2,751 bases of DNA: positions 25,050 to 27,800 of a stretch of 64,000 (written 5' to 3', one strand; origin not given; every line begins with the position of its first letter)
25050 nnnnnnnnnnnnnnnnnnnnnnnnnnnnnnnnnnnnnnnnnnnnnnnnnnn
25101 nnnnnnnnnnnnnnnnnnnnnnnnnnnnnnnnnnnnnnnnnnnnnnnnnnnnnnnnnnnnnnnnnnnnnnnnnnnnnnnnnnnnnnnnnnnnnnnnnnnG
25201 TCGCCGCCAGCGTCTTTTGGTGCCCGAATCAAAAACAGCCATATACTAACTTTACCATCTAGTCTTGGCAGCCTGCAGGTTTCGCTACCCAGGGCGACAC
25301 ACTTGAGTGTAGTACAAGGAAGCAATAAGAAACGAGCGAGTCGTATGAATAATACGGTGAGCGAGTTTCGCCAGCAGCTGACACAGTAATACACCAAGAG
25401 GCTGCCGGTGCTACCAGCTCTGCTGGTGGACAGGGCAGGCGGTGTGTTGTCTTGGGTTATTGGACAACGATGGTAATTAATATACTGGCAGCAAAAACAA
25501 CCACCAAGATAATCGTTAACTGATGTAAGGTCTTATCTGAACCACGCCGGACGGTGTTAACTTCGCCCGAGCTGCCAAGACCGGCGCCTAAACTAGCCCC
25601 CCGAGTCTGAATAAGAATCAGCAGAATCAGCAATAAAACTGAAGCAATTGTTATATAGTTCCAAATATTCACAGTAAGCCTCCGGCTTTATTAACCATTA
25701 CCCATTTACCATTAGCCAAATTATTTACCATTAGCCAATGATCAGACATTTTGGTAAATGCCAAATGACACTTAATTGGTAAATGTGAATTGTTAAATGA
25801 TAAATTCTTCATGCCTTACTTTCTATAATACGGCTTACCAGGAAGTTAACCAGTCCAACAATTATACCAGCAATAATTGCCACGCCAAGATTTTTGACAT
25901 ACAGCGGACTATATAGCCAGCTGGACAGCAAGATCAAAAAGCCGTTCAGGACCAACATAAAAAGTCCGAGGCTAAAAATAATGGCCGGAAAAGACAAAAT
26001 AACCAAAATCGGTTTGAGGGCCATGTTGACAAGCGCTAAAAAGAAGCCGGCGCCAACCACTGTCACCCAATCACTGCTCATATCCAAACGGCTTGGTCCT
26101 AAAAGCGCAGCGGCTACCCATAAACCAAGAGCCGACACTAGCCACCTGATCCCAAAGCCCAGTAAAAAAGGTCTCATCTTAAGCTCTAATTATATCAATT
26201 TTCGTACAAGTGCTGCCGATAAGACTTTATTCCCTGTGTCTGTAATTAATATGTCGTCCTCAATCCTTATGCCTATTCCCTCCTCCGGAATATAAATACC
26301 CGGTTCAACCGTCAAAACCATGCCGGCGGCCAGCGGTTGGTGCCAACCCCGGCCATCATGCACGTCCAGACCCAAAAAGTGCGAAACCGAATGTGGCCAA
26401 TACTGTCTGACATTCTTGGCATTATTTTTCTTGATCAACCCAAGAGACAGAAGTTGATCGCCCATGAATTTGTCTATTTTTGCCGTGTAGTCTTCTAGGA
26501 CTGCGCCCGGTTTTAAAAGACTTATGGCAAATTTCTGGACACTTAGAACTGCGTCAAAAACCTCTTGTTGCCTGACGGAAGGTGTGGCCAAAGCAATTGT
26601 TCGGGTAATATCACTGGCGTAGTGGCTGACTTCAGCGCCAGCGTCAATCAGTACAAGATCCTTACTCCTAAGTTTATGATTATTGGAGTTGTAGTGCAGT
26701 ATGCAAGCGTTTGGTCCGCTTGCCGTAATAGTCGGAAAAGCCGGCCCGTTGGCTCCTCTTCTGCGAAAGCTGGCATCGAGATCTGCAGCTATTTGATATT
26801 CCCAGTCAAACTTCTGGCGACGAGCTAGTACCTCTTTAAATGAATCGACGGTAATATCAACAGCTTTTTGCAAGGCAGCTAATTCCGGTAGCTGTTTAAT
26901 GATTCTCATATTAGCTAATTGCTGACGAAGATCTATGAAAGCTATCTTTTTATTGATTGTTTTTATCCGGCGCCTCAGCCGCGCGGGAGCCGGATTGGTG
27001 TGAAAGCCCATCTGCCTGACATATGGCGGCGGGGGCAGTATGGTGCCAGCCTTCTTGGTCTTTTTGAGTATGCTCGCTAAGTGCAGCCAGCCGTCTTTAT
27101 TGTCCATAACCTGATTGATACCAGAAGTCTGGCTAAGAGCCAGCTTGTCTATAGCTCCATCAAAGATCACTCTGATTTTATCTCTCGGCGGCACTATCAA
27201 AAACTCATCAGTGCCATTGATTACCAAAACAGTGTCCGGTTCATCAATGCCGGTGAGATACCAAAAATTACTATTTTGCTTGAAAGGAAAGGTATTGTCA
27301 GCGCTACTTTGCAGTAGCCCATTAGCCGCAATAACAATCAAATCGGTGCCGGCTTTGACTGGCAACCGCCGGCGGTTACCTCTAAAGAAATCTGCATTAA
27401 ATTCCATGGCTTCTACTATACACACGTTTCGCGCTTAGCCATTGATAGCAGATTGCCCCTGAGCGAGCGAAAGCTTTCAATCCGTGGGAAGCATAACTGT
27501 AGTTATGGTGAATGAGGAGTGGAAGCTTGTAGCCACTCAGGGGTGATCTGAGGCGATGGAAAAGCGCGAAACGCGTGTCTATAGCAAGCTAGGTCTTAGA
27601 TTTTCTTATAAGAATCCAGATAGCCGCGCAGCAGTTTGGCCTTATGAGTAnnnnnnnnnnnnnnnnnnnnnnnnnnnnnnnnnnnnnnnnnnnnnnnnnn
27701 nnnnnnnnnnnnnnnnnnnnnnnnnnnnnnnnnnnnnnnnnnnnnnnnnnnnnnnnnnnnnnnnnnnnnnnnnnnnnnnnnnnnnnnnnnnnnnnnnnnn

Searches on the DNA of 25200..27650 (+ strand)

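Call 68: search_rna_families(source=window, start=25200, end=27650, threshold=evalue, max_evalue=10)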
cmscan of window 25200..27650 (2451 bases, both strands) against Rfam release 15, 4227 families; matches with E-value up to 10: 2.
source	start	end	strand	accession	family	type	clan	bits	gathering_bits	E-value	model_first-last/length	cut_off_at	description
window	27186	27216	-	RF00572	SNORD66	Gene; snRNA; snoRNA; CD-box;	-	16.2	32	4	1-76/76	no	Small nucleolar RNA SNORD66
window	25627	25704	-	RF01563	DdR13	Gene; snRNA; snoRNA; CD-box;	-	15.9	65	4.9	1-80/80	no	Dictyostelium snoRNA DdR13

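Call 98: build_rna_model(alignment_id=A6)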
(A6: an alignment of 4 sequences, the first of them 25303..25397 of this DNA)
Model R1 built from alignment A6 (4 sequences, 104 columns); structure: RNAalifold consensus.
model positions 94; base pairs 18; branch points 0; effective number of sequences 1.71; information 0.607 bits per position. Calibrated on 0.2 Mb of random sequence (short: E-values are rough).
structure used (alignment columns):
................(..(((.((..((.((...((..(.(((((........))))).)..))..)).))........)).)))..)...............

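Call 99: search_with_rna_model(model_id=R1, sources=[window, L008, L009, L017, L006], max_evalue=10, show_alignments=8)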
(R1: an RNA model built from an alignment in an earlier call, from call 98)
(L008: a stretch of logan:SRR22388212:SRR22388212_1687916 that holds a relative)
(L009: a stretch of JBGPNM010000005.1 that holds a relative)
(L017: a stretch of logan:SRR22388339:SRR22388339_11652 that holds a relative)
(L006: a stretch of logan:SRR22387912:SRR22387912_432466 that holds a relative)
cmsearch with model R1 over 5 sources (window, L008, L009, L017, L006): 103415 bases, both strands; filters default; matches with E-value up to 10: 7.
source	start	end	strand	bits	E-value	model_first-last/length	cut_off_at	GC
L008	1405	1499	+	98.7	5.8e-25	1-94/94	no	0.52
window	25303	25396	+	95.3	5.4e-24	1-94/94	no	0.45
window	28303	28400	-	89.3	2.5e-22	1-94/94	no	0.61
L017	5689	5786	-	76.8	7.9e-19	1-94/94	no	0.48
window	24977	25058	+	14.4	0.2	1-94/94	no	0.43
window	11688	11754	+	12.2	0.8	1-94/94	no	0.42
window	20682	20725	+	10.6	2.3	27-69/94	no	0.57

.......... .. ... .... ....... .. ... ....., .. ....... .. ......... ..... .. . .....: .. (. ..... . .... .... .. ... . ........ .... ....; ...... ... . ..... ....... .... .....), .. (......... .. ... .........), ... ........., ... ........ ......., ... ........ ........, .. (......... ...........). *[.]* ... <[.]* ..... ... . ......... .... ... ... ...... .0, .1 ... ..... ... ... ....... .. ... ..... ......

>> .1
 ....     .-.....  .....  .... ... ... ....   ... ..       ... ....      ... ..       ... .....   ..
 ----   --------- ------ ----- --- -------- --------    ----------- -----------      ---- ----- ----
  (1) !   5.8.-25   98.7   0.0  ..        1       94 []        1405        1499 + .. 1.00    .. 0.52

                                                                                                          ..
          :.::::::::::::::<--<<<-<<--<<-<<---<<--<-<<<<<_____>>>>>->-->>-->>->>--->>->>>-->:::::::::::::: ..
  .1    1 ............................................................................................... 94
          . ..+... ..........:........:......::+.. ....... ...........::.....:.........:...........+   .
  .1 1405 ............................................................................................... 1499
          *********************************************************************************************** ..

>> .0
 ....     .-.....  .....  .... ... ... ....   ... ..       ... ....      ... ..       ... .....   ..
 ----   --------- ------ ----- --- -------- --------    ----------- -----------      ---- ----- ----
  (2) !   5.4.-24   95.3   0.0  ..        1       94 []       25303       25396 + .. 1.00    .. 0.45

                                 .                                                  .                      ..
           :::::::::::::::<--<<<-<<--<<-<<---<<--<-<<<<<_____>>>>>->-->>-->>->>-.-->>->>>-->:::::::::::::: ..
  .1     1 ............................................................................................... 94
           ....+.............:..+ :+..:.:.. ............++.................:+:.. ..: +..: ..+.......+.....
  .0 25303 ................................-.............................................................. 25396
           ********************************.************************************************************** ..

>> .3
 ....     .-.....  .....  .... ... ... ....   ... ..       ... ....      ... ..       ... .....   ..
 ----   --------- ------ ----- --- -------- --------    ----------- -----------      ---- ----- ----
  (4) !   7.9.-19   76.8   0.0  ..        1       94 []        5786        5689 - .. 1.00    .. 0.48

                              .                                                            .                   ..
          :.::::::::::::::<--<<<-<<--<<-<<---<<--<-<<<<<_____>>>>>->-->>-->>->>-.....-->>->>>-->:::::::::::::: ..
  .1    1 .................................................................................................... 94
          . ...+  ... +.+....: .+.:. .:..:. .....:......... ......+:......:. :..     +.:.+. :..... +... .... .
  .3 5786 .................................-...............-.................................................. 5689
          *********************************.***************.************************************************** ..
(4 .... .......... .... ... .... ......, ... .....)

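Call 111: search_with_rna_model(model_id=R1, source=window, start=27380, end=27620, filters=off, max_evalue=10, show_alignments=2)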
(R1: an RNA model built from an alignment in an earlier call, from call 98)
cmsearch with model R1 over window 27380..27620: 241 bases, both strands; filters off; matches with E-value up to 10: 3.
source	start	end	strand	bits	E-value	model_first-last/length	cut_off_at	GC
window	27482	27518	+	3.9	0.39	30-66/94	no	0.46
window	27395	27425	-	2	1.4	1-94/94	no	0.35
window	27572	27611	-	-0.7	7.3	1-94/94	no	0.38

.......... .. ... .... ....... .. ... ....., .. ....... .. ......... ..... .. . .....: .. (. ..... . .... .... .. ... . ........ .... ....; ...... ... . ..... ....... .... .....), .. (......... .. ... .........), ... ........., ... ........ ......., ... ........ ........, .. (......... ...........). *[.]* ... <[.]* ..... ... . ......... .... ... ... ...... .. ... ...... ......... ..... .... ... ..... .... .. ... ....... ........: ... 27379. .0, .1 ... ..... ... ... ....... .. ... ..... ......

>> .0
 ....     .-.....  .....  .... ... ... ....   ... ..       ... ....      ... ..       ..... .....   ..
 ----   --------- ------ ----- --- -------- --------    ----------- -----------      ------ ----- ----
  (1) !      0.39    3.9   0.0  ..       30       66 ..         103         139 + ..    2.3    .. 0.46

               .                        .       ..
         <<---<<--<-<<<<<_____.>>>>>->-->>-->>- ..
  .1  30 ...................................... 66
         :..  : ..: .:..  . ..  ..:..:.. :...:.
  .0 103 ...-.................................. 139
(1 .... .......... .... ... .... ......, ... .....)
